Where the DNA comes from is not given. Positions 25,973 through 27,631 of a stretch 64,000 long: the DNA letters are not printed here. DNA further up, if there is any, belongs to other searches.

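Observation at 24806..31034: Six-gene cluster suggesting an amino-alcohol/organosulfonate to D-amino-acid beta-elimination pathway (possible cysteate-type sulfite source)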

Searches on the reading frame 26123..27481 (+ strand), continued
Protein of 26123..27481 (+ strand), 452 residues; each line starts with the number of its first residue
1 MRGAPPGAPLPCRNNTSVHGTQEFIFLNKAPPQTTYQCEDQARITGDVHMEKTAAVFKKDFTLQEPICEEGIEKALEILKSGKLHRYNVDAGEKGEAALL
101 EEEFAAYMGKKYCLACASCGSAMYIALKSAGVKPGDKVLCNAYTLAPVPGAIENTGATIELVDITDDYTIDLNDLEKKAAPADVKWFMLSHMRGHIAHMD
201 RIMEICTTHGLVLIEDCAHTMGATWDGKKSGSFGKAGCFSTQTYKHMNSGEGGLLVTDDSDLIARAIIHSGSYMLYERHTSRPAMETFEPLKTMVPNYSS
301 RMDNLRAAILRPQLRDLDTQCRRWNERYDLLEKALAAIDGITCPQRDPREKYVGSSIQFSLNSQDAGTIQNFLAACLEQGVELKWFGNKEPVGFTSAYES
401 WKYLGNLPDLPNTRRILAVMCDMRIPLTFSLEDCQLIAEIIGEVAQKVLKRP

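Call 38: find_homologous_proteins(query=L076:7986-9185:+, max_evalue=1e-60)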
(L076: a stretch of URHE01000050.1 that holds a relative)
Query L076:7986-9185:+ (400 aa): 7998 proteins with E <= 1e-60 among 8000 candidates; the best 120 are listed.
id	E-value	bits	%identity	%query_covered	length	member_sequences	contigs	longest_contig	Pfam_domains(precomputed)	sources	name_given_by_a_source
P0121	1.2e-246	836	89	99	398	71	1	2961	PF01041.24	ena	-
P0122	1.3e-242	823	88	99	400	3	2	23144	PF00155.28,PF01041.24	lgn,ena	-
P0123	1.5e-238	810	86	99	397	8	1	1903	PF00155.28,PF01041.24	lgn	-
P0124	3.9e-238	808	86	99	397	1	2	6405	PF01041.24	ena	-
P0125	1.3e-235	800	84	99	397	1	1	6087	PF00155.28,PF01041.24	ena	-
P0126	1.8e-234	796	85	99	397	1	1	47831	PF00155.28,PF01041.24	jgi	-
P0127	3.4e-229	779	82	99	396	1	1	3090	PF00155.28,PF01041.24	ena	-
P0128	1.7e-228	776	82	99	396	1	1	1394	PF00155.28,PF01041.24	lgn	-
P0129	1.5e-219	747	80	99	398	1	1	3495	PF00155.28,PF01041.24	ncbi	-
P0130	2.4e-197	674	71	99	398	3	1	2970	PF00155.28,PF01212.28,PF01041.24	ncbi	-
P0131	2.5e-194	664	70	99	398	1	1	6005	PF00464.26,PF00155.28,PF00266.26,PF01212.28,PF01041.24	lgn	-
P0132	5.6e-194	663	70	98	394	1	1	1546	PF00155.28,PF01041.24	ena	-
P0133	1.6e-193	661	70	99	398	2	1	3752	PF00155.28,PF01041.24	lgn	-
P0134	6.0e-192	656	71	99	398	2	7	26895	PF00155.28,PF01041.24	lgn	-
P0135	1.5e-191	655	69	99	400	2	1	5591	PF00155.28,PF01041.24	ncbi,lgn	-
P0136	1.9e-191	654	69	99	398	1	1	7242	PF00464.26,PF00155.28,PF00266.26,PF01212.28,PF01041.24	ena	-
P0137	2.2e-191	654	70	99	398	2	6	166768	PF00155.28,PF01041.24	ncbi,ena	-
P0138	1.2e-190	652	70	99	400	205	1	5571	PF00155.28,PF00266.26,PF01041.24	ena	-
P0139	3.1e-190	650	71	98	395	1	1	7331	PF00155.28,PF01041.24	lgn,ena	-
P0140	4.1e-190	650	69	98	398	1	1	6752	PF00155.28,PF01041.24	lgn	-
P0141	5.8e-188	643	68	98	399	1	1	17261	PF00155.28,PF01041.24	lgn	-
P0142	5.1e-187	640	68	99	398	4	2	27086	PF00155.28,PF01041.24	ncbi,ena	-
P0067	6.4e-186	636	67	98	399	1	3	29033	PF00155.28,PF01041.24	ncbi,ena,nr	ncbi:MAG TPA: aminotransferase [Desulfobacteraceae bacterium]|nr:aminotransferase [Desulfobacteracea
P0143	1.0e-185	636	67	99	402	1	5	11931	PF00155.28,PF01041.24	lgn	-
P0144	7.1e-185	633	69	99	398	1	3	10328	PF00155.28,PF01041.24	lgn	-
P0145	6.0e-184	630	67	99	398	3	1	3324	PF01041.24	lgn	-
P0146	2.9e-182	624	68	99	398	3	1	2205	PF00155.28,PF00266.26,PF01041.24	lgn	-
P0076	2.9e-182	624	66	99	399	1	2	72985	PF00155.28,PF01041.24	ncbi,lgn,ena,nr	ncbi:MAG: aminotransferase class I/II-fold pyridoxal phosphate-dependent enzyme [Desulfobacterales b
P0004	6.5e-182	623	65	100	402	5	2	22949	PF01041.24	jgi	-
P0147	6.8e-182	623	69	95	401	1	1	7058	PF00155.28,PF00266.26,PF01041.24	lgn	-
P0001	9.9e-182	622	66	100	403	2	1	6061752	PF00155.28,PF01041.24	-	-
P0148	1.3e-181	622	67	99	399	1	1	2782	PF00155.28,PF01041.24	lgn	-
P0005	1.5e-181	622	66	100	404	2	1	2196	PF00155.28,PF01041.24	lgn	-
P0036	1.9e-181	622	67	99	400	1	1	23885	PF00155.28,PF01041.24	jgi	-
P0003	9.3e-181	619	65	100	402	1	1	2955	PF00155.28,PF01041.24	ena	-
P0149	9.8e-181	619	67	99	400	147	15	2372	PF00155.28,PF01041.24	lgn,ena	-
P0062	1.6e-180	619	66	99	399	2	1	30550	PF01041.24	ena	-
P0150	2.2e-180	618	67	94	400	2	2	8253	PF00155.28,PF01041.24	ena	-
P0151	3.7e-180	617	68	98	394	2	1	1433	PF01041.24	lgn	-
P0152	5.9e-180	617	66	99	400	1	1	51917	PF00155.28,PF01041.24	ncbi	-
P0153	6.0e-180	617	67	98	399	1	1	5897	PF00155.28,PF01041.24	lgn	-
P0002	9.1e-180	616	65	100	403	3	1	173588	PF01041.24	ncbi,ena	ncbi:DegT/DnrJ/EryC1/StrS family aminotransferase [Desulfocicer niacini]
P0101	2.2e-179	615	66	98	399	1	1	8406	PF00155.28,PF01041.24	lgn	-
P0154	2.3e-179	615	65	99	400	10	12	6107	PF00155.28,PF01041.24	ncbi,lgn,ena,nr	ncbi:MAG: aminotransferase class I/II-fold pyridoxal phosphate-dependent enzyme [Desulfovibrionaceae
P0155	4.4e-179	614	65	99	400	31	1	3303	PF00155.28,PF01041.24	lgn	-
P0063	1.2e-178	612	67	99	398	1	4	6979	PF00155.28,PF01041.24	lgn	-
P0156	1.8e-178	612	65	99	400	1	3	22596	PF00155.28,PF01041.24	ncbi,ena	-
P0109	3.7e-178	611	65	99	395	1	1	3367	PF00464.26,PF00155.28,PF01041.24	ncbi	-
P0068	8.3e-178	610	66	98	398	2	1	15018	PF01041.24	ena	-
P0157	9.0e-178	609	66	99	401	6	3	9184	PF00155.28,PF01041.24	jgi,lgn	jgi:dTDP-4-amino-4,6-dideoxygalactose transaminase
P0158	1.1e-177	609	66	99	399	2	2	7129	PF00155.28,PF01041.24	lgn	-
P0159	1.2e-177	609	65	99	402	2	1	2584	PF00155.28,PF01041.24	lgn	-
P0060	1.8e-177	608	65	98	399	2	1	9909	PF00155.28,PF01041.24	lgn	-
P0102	2.0e-177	608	66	98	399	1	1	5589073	PF00155.28,PF01041.24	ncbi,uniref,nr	ncbi:aminotransferase, DegT/DnrJ/EryC1-family protein [Desulforapulum autotrophicum HRM2]|uniref:Ami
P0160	2.0e-177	608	65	99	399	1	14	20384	PF00155.28,PF01041.24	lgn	-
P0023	2.1e-177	608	66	98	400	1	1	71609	PF01041.24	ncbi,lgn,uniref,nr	ncbi:dTDP-4-amino-4,6-dideoxygalactose transaminase [Desulfocicer vacuolatum DSM 3385]|uniref:dTDP-4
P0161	2.3e-177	608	65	99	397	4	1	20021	PF00155.28,PF01053.27,PF01041.24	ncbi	-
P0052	2.5e-177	608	66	99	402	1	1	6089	PF00155.28,PF01041.24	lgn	-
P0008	3.6e-177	607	65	100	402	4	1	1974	PF00155.28,PF01041.24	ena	-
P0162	4.6e-177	607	65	98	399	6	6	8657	PF01041.24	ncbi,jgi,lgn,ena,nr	ncbi:MAG: aminotransferase class I/II-fold pyridoxal phosphate-dependent enzyme [Desulfobacterium sp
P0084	5.0e-177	607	65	98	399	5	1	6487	PF00155.28,PF01041.24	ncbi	-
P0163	5.3e-177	607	66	98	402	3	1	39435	PF00155.28,PF01041.24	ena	-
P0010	5.6e-177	607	65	99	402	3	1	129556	PF00155.28,PF01041.24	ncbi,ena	-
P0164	8.0e-177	606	66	99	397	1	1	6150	PF00155.28,PF01041.24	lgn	-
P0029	8.6e-177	606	67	97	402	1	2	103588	PF01041.24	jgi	jgi:dTDP-4-amino-4,6-dideoxygalactose transaminase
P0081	1.3e-176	606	66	99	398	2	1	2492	PF00155.28,PF01212.28,PF01041.24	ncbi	-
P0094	1.4e-176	606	66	97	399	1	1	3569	PF00155.28,PF01041.24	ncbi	-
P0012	1.9e-176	605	66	99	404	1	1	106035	PF00155.28,PF01041.24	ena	-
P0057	3.7e-176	604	67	97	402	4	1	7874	PF00155.28,PF01041.24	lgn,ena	-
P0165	4.5e-176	604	66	98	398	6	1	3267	PF00155.28,PF01041.24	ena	-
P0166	5.0e-176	604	64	99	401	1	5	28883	PF01041.24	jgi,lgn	jgi:dTDP-4-amino-4,6-dideoxygalactose transaminase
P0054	5.1e-176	604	65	99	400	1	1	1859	PF01041.24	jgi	-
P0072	1.2e-175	602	63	99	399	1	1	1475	PF01041.24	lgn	-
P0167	1.2e-175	602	66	99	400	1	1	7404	PF00155.28,PF01041.24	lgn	-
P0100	1.5e-175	602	65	98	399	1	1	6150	PF01041.24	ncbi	-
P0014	1.7e-175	602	65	99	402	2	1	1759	PF00155.28,PF01041.24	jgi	-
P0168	2.3e-175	602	66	99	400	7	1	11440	PF00155.28,PF01041.24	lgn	-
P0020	2.5e-175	601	66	98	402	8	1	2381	PF00155.28,PF01041.24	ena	-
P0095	2.7e-175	601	65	98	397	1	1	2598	PF01041.24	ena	-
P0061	3.2e-175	601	65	99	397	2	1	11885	PF00155.28,PF01041.24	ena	-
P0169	3.6e-175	601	65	98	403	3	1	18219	PF00155.28,PF01041.24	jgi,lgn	jgi:dTDP-4-amino-4,6-dideoxygalactose transaminase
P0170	4.1e-175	601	66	96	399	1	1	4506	PF00155.28,PF01041.24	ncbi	-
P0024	4.2e-175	601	64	99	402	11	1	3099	PF01041.24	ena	-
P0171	5.3e-175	600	66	99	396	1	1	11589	PF00155.28,PF01041.24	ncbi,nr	ncbi:MAG: aminotransferase class I/II-fold pyridoxal phosphate-dependent enzyme [Desulfobacterales b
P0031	5.5e-175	600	64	99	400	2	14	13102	PF00155.28,PF01041.24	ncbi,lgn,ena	-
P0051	5.9e-175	600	66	98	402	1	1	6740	PF01041.24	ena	-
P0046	6.4e-175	600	64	99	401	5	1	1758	PF01041.24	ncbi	-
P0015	6.6e-175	600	65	100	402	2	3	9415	PF00155.28,PF01041.24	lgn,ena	-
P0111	7.3e-175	600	64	100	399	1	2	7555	PF01041.24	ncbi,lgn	-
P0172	7.4e-175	600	64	99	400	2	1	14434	PF00155.28,PF01041.24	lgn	-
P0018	8.1e-175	600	65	99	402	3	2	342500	PF01041.24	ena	-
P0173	9.2e-175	600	64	99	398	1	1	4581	PF00464.26,PF00155.28,PF01041.24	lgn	-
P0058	9.6e-175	599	65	99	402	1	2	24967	PF01041.24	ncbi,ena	-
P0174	9.9e-175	599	64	99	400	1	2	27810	PF01041.24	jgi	jgi:dTDP-4-amino-4,6-dideoxygalactose transaminase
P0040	1.1e-174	599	64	99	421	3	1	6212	PF00155.28,PF01041.24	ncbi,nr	ncbi:MAG: aminotransferase [Desulfobacterium sp. 4572_20]|nr:MAG: aminotransferase [Desulfobacterium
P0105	1.2e-174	599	65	98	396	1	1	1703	PF00155.28,PF01041.24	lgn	-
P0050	1.2e-174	599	64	99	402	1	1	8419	PF01041.24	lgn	-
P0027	1.2e-174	599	64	99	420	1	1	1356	PF00155.28,PF01041.24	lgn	-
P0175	1.3e-174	599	64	98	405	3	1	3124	PF00155.28,PF01041.24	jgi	-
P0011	1.4e-174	599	65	98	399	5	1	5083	PF01041.24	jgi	jgi:dTDP-4-amino-4,6-dideoxygalactose transaminase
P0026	1.6e-174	599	66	97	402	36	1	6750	PF00155.28,PF01041.24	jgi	jgi:dTDP-4-amino-4,6-dideoxygalactose transaminase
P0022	1.7e-174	599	65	98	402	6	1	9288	PF00155.28,PF01041.24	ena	-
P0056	2.3e-174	598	65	97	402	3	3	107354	PF01041.24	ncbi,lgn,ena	-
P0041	2.5e-174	598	65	98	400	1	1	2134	PF00155.28,PF01041.24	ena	-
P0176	2.7e-174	598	66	98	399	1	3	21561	PF00155.28,PF01041.24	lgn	-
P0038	2.9e-174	598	64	99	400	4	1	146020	PF00155.28,PF01041.24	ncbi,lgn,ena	-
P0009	3.5e-174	598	64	100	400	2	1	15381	PF00155.28,PF01041.24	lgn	-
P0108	4.0e-174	597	65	99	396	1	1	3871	PF00155.28,PF01041.24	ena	-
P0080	4.0e-174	597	64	98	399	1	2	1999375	PF01041.24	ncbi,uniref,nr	ncbi:DegT/DnrJ/EryC1/StrS family aminotransferase [Vibrio hannami]|uniref:DegT/DnrJ/EryC1/StrS famil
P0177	4.6e-174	597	64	99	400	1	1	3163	PF00155.28,PF01041.24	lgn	-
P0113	4.9e-174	597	67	97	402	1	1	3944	PF01041.24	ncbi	-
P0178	6.1e-174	597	64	98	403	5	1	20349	PF00155.28,PF01041.24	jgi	-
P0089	6.8e-174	597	65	98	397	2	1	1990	PF01041.24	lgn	-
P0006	1.1e-173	596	65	99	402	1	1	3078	PF01041.24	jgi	jgi:dTDP-4-amino-4,6-dideoxygalactose transaminase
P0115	1.3e-173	596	63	98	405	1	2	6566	PF00155.28,PF01041.24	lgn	-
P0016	1.3e-173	596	66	97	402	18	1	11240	PF00155.28,PF01041.24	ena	-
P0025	1.4e-173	596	64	98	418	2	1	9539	PF01041.24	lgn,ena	-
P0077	1.5e-173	596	65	98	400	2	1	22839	PF01041.24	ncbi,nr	ncbi:MAG: aminotransferase class I/II-fold pyridoxal phosphate-dependent enzyme [Desulfobacula sp.]|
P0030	1.6e-173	595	65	99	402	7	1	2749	PF01041.24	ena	-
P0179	1.7e-173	595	64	99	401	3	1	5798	PF00155.28,PF01041.24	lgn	-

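Call 39: list_cluster_members(proteins=[P0138, P0149, P0154, P0137, P0142, P0135, P0130, P0129, P0156, P0152])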
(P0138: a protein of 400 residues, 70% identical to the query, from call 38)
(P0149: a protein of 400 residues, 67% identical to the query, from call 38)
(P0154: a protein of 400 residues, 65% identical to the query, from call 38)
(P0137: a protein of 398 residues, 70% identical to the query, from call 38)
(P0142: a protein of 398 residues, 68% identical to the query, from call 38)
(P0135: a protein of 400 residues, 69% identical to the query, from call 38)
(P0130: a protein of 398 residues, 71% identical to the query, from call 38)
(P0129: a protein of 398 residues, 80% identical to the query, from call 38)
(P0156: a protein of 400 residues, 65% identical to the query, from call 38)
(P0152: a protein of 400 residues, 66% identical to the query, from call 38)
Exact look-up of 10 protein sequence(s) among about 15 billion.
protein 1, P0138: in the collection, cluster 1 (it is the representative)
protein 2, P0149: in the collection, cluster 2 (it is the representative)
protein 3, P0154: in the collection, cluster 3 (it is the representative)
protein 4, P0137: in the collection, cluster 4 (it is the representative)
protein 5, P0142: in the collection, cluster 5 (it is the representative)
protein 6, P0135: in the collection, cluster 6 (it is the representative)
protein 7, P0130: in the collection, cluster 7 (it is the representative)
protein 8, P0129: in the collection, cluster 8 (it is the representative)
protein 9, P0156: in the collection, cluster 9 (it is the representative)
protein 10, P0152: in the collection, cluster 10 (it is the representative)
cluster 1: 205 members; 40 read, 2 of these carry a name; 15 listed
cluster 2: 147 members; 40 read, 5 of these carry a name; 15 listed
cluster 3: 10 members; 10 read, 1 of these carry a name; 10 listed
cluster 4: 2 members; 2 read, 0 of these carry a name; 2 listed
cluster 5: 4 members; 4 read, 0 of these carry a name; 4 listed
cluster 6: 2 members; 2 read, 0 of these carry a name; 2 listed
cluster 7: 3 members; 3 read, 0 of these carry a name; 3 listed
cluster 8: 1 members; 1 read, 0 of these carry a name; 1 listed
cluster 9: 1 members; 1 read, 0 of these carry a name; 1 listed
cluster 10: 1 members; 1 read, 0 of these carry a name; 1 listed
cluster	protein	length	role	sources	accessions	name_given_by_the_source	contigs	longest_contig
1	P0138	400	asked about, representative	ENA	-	-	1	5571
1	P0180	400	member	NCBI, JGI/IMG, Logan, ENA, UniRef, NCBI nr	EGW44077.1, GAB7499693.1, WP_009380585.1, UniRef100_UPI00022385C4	DegT/DnrJ/EryC1/StrS family aminotransferase [Bilophila sp. 4_1_30] | DegT/DnrJ/EryC1/StrS family aminotransferase n=1 Tax=Bilophila sp. 4_1_30 TaxID=693988 ... | aminotransferase class I/II-fold pyridoxal phosphate-dependent enzyme [Bilophila sp. ...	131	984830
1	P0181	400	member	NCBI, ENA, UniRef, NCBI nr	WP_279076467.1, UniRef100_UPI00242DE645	DegT/DnrJ/EryC1/StrS family aminotransferase [Bilophila wadsworthia] | DegT/DnrJ/EryC1/StrS family aminotransferase n=1 Tax=Bilophila wadsworthia TaxID=35833 ... | aminotransferase class I/II-fold pyridoxal phosphate-dependent enzyme [Bilophila ...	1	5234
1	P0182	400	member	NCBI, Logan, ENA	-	-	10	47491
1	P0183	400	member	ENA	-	-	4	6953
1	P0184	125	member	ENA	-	-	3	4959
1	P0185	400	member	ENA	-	-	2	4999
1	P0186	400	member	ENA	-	-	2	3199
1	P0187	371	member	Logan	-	-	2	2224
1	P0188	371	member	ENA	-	-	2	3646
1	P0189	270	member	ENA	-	-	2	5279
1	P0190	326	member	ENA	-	-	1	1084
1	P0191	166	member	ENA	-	-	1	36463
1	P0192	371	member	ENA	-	-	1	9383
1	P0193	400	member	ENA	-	-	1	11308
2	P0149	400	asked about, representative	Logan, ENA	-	-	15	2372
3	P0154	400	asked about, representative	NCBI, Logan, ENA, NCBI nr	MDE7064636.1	MAG: aminotransferase class I/II-fold pyridoxal phosphate-dependent enzyme ... | aminotransferase class I/II-fold pyridoxal phosphate-dependent enzyme ...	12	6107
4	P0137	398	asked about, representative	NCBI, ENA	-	-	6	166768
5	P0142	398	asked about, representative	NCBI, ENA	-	-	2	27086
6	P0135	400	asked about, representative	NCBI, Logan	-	-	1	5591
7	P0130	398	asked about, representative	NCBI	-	-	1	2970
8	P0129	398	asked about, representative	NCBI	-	-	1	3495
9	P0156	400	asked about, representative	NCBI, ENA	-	-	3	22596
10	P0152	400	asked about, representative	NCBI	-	-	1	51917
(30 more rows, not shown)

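Call 41: find_encoding_contigs(protein=P0180, flank=8000, max_places=3)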
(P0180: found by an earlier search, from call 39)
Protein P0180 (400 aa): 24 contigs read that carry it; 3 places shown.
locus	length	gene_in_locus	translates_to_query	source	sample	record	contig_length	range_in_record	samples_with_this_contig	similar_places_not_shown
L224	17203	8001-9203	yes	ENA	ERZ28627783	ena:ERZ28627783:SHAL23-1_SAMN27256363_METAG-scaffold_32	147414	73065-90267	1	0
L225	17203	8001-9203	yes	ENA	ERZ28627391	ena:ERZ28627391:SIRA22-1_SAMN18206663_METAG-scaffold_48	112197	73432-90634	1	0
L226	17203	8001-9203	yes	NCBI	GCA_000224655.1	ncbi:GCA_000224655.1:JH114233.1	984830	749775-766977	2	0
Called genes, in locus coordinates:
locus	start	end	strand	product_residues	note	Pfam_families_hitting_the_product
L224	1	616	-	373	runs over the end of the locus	PF02743:dCache_1 (weak)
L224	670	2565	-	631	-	PF02028:BCCT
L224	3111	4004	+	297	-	PF00892:EamA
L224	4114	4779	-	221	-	PF00392:GntR, PF07729:FCD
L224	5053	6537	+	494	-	PF00324:AA_permease, PF13520:AA_permease_2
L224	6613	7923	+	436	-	PF00815:Histidinol_dh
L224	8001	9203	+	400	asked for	PF00155:Aminotran_1_2, PF01041:DegT_DnrJ_EryC1, PF00266:Aminotran_5 (weak)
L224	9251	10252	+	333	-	PF00291:PALP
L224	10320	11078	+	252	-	PF01177:Asp_Glu_race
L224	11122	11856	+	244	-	PF01925:TauE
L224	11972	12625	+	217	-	PF00392:GntR, PF07729:FCD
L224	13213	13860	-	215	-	PF02607:B12-binding_2, PF02310:B12-binding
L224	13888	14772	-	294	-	PF02492:cobW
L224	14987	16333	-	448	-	PF01208:URO-D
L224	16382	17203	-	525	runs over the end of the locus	PF02028:BCCT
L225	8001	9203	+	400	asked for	PF00155:Aminotran_1_2, PF01041:DegT_DnrJ_EryC1, PF00266:Aminotran_5 (weak)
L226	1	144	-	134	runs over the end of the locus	PF04965:GPW_gp25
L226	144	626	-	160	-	PF05638:T6SS_HCP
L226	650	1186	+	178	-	-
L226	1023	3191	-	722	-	PF05591:T6SS_VipA, PF05943:VipB, PF18945:VipB_2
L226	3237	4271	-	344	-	PF06812:ImpA_N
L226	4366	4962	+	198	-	PF12790:T6SS-SciN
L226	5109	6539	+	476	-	PF00324:AA_permease, PF13520:AA_permease_2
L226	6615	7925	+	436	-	PF00815:Histidinol_dh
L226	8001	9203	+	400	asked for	PF00155:Aminotran_1_2, PF01041:DegT_DnrJ_EryC1, PF00266:Aminotran_5 (weak)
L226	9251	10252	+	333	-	PF00291:PALP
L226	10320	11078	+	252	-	PF01177:Asp_Glu_race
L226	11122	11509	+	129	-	PF01925:TauE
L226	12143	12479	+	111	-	PF01925:TauE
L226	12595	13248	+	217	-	PF00392:GntR, PF07729:FCD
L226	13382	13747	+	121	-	PF01042:Ribonuc_L-PSP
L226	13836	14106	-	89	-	PF02310:B12-binding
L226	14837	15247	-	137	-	PF02492:cobW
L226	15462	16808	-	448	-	PF01208:URO-D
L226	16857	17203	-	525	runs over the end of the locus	PF02028:BCCT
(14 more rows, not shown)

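Call 44: search_protein_families(library=ncbifam, proteins=[L226:10320-11078:+, L226:9251-10252:+, L226:8001-9203:+, L226:6615-7925:+, L226:12595-13248:+], max_evalue=1e-10)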
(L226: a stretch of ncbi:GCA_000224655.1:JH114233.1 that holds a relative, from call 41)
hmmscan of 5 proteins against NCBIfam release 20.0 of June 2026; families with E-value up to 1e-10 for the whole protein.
L226:10320-11078:+ (252 aa): 2 families
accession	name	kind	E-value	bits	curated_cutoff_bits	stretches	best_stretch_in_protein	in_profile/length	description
NF052483.1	racemase_CuyB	equivalog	2e-51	175.1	190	1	7-244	1-223/225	cysteate racemase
TIGR00035.1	asp_race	subfamily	1.7e-30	106.4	93.1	1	6-244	4-225/236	amino acid racemase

L226:9251-10252:+ (333 aa): 8 families
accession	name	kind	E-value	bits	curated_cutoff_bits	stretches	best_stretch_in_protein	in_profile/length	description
NF052482.1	sulfolyase_CuyA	equivalog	8.6e-160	531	450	1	1-331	1-331/332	D-cysteate sulfo-lyase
TIGR01275.1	ACC_deam_rel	subfamily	4.8e-93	312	289.4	1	12-329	4-319/321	pyridoxal phosphate-dependent enzymes, D-cysteine desulfhydrase family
NF003030.0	PRK03910.1-3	equivalog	1.7e-92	310.2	429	1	2-331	9-335/338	D-cysteine desulfhydrase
NF003029.0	PRK03910.1-1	equivalog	2.7e-88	296.5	610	1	2-328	5-325/328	D-cysteine desulfhydrase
NF003032.0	PRK03910.1-5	equivalog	6.5e-87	291.8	469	1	2-329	6-328/330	D-cysteine desulfhydrase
NF052537.1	CoM_syn_XcbE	exception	1.4e-79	267.6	450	1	3-326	3-322/322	coenzyme M biosynthesis enzyme XcbE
TIGR01274.1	ACC_deam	equivalog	9.8e-78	261.6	392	1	2-332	1-335/337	1-aminocyclopropane-1-carboxylate deaminase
NF010646.0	PRK14045.1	equivalog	6.7e-65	219.5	550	1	3-330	9-324/329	1-aminocyclopropane-1-carboxylate deaminase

L226:8001-9203:+ (400 aa): 7 families
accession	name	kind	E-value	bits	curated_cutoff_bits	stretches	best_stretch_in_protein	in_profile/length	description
TIGR03588.1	PseC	equivalog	2.4e-40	138.6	423.5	1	45-292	33-285/380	UDP-4-amino-4,6-dideoxy-N-acetyl-beta-L-altrosamine transaminase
TIGR04181.1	NHT_00031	hypoth_equivalog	3.2e-35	121.7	420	1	43-294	31-288/359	LegC family aminotransferase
NF008687.0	PRK11706.1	equivalog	1e-34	119.9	375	1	33-277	22-262/375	dTDP-4-amino-4,6-dideoxygalactose transaminase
NF008658.2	PRK11658.1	equivalog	1.2e-30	106.4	631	1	44-286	35-275/379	UDP-4-amino-4-deoxy-L-arabinose aminotransferase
TIGR02379.1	ECA_wecE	subfamily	1.1e-26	93.5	434.85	1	35-215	24-205/376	dTDP-4-amino-4,6-dideoxy-D-glucose transaminase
NF011936.0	PRK15407.1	equivalog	5.8e-23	81.3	423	1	43-209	66-240/440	lipopolysaccharide biosynthesis protein RfbH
TIGR04427.1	PLP_DesI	equivalog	1.7e-21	76.8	650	1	43-214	53-222/390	dTDP-4-dehydro-6-deoxyglucose aminotransferase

L226:6615-7925:+ (436 aa): 2 families
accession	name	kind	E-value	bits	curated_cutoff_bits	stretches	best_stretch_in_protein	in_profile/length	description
TIGR00069.1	hisD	equivalog_domain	4.7e-121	404.7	243.8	1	22-416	1-393/393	histidinol dehydrogenase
NF010343.0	PRK13770.1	equivalog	6.5e-59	199.8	647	1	9-413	12-411/416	histidinol dehydrogenase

L226:12595-13248:+ (217 aa): 1 family
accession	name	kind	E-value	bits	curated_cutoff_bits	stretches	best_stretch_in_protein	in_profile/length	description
TIGR03338.1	phnR_burk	equivalog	4.7e-21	75.4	271.5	1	13-205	17-207/212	phosphonate utilization associated transcriptional regulator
